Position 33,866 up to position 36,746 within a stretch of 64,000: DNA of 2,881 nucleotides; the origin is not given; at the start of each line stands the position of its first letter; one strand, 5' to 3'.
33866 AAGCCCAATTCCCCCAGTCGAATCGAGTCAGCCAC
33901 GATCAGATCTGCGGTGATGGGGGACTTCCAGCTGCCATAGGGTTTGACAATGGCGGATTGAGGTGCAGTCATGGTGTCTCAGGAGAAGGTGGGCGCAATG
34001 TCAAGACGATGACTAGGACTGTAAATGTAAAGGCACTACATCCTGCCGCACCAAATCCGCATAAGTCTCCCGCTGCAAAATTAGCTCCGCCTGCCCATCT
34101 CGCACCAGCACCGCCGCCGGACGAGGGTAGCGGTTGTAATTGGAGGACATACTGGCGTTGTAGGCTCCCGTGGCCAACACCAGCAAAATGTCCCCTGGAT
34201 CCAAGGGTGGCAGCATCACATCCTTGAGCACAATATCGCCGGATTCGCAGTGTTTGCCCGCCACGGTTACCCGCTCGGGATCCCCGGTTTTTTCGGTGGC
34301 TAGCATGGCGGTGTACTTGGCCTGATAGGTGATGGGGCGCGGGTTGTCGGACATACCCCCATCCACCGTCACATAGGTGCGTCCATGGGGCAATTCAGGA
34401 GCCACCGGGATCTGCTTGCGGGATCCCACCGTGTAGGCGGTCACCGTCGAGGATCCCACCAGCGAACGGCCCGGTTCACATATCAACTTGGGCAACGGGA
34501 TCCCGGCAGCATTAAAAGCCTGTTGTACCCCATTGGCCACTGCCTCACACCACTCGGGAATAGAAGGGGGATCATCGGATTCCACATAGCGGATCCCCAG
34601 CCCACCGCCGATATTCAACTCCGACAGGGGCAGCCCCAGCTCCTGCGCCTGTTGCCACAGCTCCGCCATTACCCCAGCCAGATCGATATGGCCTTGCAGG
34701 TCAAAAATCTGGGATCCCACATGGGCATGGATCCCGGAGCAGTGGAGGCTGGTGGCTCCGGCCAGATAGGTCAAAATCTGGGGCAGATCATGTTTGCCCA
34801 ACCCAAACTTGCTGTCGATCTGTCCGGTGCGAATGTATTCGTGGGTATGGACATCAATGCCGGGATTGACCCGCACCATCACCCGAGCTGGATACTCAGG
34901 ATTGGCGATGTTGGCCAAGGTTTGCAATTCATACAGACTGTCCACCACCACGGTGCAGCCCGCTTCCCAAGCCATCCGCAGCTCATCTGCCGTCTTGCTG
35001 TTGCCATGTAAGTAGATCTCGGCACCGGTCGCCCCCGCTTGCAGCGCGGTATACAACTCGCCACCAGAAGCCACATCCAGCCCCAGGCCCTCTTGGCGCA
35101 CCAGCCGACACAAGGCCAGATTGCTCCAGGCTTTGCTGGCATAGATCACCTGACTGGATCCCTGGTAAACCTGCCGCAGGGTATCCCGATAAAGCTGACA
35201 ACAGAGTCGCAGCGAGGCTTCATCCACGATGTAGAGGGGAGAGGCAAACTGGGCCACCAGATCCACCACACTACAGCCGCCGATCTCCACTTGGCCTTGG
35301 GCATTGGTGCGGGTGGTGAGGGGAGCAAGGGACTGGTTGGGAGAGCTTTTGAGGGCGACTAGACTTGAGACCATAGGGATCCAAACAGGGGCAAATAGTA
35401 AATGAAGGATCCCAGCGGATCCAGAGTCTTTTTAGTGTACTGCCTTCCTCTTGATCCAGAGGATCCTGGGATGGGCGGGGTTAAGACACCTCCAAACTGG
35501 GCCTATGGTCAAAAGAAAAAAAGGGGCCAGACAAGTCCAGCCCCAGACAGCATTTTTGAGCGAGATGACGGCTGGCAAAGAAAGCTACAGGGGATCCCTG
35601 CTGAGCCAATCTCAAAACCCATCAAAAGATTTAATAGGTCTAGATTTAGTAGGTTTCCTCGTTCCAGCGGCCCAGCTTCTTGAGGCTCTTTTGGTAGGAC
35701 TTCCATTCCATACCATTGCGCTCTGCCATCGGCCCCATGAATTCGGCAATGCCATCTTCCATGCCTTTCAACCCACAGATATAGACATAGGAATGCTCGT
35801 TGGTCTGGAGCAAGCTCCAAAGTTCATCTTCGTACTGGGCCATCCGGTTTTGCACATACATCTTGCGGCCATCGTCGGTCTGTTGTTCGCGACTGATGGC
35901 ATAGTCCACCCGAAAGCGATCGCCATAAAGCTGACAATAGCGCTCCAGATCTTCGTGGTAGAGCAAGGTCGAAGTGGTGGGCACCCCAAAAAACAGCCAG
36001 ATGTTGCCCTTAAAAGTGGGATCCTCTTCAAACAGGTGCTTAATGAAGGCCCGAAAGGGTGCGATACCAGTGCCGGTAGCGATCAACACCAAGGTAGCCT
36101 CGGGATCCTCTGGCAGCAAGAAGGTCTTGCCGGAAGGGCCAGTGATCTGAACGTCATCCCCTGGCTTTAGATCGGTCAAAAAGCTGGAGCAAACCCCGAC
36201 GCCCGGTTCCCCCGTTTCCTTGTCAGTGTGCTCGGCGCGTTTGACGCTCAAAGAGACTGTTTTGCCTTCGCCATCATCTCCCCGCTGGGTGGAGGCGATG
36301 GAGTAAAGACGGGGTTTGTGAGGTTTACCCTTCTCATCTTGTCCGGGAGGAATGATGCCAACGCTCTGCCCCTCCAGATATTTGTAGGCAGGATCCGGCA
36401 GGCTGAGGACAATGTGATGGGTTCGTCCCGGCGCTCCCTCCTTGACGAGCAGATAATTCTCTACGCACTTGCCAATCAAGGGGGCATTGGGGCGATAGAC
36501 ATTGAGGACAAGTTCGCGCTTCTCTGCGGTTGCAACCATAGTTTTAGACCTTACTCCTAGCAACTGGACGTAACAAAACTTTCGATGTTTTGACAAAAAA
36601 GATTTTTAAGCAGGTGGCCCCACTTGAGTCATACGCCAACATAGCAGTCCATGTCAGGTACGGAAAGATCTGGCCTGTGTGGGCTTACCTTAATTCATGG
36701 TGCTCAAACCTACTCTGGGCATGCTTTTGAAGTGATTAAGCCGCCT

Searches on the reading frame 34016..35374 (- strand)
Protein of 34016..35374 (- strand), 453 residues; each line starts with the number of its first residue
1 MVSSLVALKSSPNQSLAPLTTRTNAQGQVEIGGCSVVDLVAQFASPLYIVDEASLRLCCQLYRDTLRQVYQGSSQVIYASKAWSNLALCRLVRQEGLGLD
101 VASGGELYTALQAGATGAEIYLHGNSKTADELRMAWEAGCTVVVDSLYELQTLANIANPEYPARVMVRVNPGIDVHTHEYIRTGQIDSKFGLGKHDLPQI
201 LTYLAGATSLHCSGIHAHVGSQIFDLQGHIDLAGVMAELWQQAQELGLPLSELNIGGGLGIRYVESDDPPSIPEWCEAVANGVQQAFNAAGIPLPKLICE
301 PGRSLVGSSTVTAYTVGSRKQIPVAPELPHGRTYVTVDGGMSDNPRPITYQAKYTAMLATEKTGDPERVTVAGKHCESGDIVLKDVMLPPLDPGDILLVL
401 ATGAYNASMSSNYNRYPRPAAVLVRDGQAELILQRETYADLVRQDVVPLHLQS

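Call 71: search_protein_families(library=pfam, proteins=[window:34016-35374:-], max_evalue=0.001)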
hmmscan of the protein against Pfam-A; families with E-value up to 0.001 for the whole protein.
window:34016-35374:- (453 aa): 3 families
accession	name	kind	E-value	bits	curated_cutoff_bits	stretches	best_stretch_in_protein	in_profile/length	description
PF02784.22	Orn_Arg_deC_N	-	1.6e-53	182.1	23.4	1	70-306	15-246/247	Pyridoxal-dependent decarboxylase, pyridoxal binding domain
PF00278.28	Orn_DAP_Arg_deC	-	4.9e-16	59.2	23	1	179-403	5-95/95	Pyridoxal-dependent decarboxylase, C-terminal sheet domain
PF01168.26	Ala_racemase_N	-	0.00029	21.1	24.1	1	73-221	20-158/220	Alanine racemase, N-terminal domain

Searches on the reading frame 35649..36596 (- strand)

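Call 71: search_protein_families(library=pfam, proteins=[window:35649-36596:-], max_evalue=0.001)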
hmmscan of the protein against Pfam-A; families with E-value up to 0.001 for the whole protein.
window:35649-36596:- (316 aa): 1 family
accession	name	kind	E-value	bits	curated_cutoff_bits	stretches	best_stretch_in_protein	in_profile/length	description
PF00175.26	NAD_binding_1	-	4.4e-26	92.1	22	1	171-283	1-107/109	Oxidoreductase NAD-binding domain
